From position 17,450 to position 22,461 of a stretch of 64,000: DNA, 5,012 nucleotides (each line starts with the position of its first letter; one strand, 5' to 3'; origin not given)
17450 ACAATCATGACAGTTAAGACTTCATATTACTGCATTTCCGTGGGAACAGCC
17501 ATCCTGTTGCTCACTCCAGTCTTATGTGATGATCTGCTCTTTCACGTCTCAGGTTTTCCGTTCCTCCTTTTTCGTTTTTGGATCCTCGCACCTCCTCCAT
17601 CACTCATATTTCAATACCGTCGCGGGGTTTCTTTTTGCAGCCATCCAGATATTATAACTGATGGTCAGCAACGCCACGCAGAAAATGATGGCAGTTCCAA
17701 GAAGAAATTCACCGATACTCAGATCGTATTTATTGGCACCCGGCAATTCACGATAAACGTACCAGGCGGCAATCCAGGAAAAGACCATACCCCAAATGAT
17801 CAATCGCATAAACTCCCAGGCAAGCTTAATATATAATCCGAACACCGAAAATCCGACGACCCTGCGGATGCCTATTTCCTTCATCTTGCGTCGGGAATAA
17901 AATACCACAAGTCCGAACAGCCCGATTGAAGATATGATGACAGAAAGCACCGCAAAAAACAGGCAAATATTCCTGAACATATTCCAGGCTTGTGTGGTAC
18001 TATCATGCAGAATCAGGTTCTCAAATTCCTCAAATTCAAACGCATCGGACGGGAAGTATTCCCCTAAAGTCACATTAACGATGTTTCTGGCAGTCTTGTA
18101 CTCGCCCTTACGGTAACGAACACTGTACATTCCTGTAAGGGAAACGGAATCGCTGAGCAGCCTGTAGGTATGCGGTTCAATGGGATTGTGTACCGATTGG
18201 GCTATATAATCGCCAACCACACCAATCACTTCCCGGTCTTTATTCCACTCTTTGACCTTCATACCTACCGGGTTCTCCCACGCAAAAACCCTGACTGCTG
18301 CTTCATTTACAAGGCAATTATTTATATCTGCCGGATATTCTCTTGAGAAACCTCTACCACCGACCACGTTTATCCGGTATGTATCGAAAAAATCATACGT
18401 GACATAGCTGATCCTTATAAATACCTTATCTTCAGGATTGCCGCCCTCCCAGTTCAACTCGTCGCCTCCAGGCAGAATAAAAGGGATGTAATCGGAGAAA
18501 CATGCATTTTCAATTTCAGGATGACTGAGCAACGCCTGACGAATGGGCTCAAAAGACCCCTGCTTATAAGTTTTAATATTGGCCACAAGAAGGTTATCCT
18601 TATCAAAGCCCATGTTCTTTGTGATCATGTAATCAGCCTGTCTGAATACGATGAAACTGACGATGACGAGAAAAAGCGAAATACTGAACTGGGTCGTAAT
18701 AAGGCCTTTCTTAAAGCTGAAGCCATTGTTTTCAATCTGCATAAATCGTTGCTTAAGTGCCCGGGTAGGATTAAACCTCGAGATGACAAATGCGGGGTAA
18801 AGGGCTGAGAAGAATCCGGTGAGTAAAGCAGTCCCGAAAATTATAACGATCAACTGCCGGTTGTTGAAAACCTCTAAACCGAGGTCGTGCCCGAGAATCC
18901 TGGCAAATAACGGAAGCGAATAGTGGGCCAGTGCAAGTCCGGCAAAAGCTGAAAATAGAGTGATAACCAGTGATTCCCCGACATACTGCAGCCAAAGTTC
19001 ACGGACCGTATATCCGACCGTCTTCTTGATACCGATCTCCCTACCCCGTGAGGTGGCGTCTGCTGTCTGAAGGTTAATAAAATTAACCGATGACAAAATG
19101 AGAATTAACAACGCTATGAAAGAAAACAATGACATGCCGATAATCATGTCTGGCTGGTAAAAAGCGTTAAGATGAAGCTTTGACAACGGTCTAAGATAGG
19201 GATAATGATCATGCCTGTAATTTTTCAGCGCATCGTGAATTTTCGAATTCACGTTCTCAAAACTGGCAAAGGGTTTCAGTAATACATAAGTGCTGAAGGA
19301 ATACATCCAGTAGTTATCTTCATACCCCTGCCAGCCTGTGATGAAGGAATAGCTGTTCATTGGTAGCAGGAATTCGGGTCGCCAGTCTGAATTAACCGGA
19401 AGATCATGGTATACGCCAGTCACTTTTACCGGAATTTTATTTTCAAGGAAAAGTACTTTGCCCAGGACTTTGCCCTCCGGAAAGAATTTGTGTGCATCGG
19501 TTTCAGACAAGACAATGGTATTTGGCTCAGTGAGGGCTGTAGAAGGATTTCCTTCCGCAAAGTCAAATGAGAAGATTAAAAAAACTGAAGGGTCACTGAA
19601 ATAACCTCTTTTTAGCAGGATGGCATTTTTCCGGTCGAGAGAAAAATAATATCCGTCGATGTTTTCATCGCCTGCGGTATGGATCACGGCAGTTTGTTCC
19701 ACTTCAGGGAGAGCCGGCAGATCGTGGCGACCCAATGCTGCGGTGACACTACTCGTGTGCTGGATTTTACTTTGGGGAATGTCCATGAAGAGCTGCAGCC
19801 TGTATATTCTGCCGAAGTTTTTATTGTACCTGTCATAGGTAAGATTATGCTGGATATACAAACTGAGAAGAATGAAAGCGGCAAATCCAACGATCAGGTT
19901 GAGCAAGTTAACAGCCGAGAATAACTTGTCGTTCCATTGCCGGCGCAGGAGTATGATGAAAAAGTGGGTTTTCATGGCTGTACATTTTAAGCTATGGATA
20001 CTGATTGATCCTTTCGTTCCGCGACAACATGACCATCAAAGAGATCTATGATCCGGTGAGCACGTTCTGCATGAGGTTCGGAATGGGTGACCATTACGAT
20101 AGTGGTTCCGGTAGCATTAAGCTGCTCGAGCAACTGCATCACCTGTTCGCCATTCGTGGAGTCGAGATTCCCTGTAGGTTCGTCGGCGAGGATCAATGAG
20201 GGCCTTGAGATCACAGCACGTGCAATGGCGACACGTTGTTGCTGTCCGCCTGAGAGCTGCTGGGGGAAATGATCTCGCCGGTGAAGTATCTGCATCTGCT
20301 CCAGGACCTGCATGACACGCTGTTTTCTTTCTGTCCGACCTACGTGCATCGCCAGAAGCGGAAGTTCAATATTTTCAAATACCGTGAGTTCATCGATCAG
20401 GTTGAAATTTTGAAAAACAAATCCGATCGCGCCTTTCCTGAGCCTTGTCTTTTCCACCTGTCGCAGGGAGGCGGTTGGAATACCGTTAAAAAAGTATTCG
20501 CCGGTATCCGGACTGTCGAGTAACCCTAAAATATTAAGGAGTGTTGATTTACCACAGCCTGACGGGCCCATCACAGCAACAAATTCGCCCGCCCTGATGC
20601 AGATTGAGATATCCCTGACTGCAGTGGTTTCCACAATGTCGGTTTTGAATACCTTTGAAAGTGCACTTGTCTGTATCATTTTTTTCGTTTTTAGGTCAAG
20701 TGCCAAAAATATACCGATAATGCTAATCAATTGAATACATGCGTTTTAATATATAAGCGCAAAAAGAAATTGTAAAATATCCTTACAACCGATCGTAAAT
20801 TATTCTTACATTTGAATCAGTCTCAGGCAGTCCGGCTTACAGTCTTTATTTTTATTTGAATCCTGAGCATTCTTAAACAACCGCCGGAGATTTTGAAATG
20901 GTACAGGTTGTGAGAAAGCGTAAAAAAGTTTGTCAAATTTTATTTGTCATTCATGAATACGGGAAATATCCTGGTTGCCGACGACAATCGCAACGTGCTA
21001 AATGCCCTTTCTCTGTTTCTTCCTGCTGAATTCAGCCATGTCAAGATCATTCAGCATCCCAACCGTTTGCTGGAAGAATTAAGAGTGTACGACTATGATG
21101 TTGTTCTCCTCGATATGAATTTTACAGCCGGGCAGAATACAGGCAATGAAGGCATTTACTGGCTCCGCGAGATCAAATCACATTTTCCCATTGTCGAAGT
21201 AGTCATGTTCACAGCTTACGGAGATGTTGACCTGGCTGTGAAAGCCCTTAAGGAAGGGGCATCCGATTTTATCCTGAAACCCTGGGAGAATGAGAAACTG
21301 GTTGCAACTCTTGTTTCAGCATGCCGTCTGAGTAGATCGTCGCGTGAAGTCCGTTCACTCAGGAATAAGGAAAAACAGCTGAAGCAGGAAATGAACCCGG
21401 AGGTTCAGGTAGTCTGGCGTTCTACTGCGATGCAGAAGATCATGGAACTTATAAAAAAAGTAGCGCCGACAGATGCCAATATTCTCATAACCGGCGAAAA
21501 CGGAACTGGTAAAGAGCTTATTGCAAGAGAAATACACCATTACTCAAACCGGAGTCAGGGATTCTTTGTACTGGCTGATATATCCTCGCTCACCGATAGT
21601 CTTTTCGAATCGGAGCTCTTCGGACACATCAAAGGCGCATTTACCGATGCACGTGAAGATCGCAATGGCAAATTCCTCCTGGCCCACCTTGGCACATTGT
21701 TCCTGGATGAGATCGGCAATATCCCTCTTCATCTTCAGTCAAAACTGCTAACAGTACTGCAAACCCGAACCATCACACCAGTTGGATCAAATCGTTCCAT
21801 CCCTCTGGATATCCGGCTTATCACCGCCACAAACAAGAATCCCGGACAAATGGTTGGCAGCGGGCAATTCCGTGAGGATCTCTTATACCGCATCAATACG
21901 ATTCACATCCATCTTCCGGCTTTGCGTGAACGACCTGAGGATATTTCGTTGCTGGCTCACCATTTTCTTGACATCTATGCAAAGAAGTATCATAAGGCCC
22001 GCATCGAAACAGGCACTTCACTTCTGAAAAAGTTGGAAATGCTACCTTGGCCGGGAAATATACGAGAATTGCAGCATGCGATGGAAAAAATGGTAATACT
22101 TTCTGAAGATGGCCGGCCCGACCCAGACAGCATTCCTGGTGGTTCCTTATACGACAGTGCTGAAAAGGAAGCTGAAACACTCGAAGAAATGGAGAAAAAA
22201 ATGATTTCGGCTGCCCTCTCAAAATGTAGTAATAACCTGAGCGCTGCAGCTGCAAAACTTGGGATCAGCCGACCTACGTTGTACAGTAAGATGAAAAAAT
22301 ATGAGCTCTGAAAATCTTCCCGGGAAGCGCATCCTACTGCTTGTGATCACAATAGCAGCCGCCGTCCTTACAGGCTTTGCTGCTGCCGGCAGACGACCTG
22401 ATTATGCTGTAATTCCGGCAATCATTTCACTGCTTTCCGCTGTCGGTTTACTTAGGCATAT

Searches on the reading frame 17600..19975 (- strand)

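Call 43: search_protein_families(library=pfam, proteins=[window:17600-19975:-], max_evalue=0.00001)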
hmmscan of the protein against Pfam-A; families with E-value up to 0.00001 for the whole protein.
window:17600-19975:- (791 aa): 2 families
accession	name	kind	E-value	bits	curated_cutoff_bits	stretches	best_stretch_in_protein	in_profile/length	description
PF12704.14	MacB_PCD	-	8.7e-26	91.9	27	1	20-248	1-206/207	MacB-like periplasmic core domain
PF02687.27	FtsX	-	5.1e-25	88.3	25.5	2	286-403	2-120/120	FtsX-like permease C-terminal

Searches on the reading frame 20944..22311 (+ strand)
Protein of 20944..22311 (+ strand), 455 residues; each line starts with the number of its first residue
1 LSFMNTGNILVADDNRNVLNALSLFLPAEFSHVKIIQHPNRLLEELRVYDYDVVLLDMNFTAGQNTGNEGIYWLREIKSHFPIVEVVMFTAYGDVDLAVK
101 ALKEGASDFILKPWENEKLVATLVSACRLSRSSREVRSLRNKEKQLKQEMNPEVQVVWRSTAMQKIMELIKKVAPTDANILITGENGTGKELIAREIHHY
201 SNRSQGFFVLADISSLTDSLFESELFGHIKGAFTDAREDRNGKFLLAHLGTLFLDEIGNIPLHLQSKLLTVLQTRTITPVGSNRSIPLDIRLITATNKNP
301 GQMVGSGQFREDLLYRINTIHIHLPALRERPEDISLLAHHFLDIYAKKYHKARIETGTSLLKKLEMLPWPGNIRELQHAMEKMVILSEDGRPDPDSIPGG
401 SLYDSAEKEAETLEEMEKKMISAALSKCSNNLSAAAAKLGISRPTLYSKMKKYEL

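Call 43: search_protein_families(library=pfam, proteins=[window:20944-22311:+], max_evalue=0.00001)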
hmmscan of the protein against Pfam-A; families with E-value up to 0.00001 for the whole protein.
window:20944-22311:+ (455 aa): 8 families
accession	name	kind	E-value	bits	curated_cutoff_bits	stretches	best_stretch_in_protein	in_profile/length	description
PF00158.32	Sigma54_activat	-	4.8e-63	212.3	20.2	1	158-323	3-168/168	Sigma-54 interaction domain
PF25601.1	AAA_lid_14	-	2.5e-19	69.3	27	1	328-408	1-81/87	AAA+ ATPase lid domain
PF00072.30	Response_reg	-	1e-18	67.9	30.2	1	9-122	1-109/111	Response regulator receiver domain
PF14532.12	Sigma54_activ_2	-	1.6e-18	67.7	25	1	159-327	3-138/138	Sigma-54 interaction domain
PF02954.25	HTH_8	-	1.7e-15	56.9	22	1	412-453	1-42/42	Bacterial regulatory protein, Fis family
PF07728.20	AAA_5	-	5.8e-08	33.3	22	1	179-302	1-128/139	AAA domain (dynein-related subfamily)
PF01078.27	Mg_chelatase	-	5e-06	26.5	20.3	0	238-304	96-164/207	Magnesium chelatase, subunit ChlI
PF13191.12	AAA_16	-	8.4e-06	26.8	32.6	0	155-273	1-121/167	AAA ATPase domain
